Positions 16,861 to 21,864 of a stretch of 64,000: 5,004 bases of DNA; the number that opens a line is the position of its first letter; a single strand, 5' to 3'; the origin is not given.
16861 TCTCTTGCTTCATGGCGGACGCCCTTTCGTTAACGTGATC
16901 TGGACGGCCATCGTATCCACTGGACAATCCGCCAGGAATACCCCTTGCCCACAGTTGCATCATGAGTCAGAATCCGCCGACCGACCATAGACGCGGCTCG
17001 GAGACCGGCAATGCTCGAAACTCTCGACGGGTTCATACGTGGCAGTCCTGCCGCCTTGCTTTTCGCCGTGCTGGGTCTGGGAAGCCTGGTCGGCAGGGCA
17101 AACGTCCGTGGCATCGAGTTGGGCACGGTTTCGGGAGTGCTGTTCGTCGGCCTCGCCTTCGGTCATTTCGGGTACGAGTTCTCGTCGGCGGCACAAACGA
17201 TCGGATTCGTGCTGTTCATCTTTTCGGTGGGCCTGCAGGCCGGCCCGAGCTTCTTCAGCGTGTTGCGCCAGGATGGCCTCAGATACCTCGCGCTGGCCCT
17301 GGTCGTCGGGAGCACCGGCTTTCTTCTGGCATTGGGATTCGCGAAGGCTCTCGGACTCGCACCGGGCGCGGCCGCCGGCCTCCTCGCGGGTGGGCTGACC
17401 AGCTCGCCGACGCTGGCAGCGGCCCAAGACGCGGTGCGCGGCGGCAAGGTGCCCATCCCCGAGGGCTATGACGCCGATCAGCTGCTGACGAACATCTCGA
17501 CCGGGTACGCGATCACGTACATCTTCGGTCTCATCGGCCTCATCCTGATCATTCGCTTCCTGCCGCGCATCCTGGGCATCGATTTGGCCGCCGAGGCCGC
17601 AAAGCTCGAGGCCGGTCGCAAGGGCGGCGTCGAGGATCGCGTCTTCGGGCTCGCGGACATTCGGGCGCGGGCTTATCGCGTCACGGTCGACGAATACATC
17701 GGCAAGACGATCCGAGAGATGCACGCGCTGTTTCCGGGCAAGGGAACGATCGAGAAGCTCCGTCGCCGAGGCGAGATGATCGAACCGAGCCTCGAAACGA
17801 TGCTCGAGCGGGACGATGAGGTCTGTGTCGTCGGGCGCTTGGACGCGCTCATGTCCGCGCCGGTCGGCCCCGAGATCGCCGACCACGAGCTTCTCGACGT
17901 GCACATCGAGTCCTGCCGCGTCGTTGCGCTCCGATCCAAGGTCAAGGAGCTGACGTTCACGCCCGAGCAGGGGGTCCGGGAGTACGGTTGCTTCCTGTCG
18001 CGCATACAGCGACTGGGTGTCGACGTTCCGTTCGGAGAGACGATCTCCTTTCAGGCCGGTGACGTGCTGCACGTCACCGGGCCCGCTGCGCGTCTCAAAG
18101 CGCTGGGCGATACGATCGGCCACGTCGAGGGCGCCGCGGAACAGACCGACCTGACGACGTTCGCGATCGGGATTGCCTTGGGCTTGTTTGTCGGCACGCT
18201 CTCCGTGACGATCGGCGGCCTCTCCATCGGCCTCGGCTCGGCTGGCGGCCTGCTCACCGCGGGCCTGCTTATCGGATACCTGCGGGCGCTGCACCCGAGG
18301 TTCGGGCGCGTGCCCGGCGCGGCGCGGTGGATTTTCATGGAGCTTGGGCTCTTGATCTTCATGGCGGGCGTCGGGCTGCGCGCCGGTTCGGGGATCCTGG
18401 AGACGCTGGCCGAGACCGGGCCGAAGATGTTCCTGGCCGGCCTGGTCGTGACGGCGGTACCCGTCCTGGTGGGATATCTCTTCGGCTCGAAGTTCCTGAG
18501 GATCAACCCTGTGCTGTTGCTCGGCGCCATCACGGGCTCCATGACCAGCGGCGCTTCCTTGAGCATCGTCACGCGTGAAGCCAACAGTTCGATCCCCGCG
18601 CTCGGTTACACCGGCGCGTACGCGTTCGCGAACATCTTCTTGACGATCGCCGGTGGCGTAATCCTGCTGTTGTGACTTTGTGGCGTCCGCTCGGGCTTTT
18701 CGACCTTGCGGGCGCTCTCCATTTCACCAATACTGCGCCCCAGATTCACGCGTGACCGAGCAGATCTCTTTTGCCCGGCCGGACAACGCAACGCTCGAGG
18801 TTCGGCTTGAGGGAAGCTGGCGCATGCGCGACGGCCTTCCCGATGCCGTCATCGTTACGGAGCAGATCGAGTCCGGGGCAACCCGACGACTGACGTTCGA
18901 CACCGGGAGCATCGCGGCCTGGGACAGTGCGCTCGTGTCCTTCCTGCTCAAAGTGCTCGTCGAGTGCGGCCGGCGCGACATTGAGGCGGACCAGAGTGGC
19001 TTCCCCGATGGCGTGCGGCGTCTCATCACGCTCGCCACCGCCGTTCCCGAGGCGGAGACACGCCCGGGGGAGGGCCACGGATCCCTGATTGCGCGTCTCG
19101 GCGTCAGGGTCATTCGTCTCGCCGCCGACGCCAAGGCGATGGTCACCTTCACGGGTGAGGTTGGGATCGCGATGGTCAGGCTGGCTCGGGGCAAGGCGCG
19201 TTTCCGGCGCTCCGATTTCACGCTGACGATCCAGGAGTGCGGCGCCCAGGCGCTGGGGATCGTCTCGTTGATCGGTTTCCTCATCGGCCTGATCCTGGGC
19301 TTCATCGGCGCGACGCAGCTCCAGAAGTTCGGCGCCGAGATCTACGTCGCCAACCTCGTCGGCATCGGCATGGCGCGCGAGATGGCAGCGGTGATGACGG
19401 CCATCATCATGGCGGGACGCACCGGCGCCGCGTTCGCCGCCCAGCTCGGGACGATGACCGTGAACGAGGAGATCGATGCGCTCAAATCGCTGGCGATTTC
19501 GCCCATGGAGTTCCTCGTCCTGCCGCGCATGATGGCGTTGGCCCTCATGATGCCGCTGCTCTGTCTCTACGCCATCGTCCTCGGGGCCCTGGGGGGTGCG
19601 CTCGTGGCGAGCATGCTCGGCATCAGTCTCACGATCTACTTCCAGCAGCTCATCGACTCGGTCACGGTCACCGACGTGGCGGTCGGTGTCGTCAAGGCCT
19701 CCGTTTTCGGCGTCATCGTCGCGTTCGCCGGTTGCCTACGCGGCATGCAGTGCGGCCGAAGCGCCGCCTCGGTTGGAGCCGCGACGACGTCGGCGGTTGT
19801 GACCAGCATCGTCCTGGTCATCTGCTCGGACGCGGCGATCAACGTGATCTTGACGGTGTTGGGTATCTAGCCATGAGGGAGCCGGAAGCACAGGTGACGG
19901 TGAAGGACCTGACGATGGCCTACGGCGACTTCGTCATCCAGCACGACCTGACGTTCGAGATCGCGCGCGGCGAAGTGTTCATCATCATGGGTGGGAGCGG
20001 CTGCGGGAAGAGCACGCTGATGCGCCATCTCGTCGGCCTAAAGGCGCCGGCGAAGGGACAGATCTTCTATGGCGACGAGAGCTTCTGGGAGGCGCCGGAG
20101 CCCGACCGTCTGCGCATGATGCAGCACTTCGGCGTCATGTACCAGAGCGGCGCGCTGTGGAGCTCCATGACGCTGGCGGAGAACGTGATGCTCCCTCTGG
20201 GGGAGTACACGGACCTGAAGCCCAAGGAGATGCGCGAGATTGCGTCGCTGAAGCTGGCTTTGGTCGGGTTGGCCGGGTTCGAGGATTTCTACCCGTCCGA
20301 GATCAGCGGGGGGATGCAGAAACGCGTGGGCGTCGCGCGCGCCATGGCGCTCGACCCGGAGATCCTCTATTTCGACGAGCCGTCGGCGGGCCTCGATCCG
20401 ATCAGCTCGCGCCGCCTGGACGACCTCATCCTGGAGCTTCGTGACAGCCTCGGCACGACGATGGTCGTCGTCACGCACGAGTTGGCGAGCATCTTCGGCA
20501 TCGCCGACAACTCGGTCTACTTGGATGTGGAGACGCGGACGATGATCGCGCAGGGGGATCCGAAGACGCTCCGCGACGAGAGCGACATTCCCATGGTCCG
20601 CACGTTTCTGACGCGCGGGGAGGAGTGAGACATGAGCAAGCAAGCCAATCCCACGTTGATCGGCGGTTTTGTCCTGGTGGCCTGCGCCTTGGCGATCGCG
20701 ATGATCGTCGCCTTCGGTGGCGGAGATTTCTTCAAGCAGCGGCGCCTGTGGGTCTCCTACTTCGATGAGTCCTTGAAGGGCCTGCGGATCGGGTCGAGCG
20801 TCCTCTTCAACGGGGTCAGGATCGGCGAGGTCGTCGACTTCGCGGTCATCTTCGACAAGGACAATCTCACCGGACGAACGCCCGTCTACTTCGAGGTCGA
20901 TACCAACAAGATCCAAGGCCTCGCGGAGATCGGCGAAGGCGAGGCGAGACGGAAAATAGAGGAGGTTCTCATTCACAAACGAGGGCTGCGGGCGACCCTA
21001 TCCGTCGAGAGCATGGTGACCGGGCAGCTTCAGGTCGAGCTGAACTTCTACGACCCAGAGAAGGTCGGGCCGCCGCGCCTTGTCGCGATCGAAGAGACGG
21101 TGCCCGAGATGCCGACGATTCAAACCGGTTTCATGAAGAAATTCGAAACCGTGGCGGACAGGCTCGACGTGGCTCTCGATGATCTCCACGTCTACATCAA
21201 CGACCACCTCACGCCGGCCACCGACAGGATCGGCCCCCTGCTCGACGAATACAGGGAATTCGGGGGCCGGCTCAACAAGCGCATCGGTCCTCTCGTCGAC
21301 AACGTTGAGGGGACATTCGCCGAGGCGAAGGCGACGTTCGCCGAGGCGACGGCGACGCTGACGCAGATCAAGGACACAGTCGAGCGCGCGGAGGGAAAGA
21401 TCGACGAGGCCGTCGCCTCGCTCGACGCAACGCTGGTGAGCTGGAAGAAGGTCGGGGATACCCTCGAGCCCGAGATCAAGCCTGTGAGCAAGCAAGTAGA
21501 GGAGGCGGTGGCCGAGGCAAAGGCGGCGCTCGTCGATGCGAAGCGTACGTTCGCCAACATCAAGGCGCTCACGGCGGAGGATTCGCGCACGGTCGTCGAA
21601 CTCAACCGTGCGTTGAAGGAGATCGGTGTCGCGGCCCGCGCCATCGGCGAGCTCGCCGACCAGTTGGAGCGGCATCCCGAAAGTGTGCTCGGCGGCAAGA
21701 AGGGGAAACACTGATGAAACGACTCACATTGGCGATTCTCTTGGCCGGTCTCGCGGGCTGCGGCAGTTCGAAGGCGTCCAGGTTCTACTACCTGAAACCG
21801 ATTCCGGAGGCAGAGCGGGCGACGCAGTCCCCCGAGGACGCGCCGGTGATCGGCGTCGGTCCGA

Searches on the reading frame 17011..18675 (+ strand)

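Call 15: search_protein_families(library=pfam, proteins=[window:17011-18675:+], max_evalue=0.001)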
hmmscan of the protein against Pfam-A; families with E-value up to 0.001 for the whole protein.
window:17011-18675:+ (554 aa): 2 families
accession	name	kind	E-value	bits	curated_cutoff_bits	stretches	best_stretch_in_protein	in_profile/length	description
PF06826.17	Asp-Al_Ex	-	1.4e-69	233.7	27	2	17-184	2-165/167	Predicted Permease Membrane Region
PF02080.26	TrkA_C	-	1.8e-11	44.2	27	1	222-281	4-64/71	TrkA-C domain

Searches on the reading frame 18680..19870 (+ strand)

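Call 15: search_protein_families(library=pfam, proteins=[window:18680-19870:+], max_evalue=0.001)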
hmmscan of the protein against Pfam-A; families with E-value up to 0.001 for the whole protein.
window:18680-19870:+ (396 aa): 1 family
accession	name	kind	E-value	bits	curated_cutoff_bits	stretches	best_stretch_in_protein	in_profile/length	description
PF02405.21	MlaE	-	2.5e-69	233.6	22.5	1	183-389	4-211/212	Permease MlaE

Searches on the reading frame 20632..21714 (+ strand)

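Call 15: search_protein_families(library=pfam, proteins=[window:20632-21714:+], max_evalue=0.001)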
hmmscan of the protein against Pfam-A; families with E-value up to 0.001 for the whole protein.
window:20632-21714:+ (360 aa): 4 families
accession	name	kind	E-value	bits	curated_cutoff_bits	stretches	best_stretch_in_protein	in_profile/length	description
PF01442.23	Apolipoprotein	-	1e-08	35.5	90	1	168-301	43-175/190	Apolipoprotein A1/A4/E domain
PF02470.25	MlaD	-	3.8e-06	27.5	25.1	1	43-138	8-79/81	MlaD protein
PF06103.16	DUF948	-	0.00023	21.7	37.2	0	262-315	22-75/89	Bacterial protein of unknown function (DUF948)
PF24487.1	NDC80_loop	-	0.00028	21.1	27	1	225-326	106-208/233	Kinetochore protein NDC80 loop region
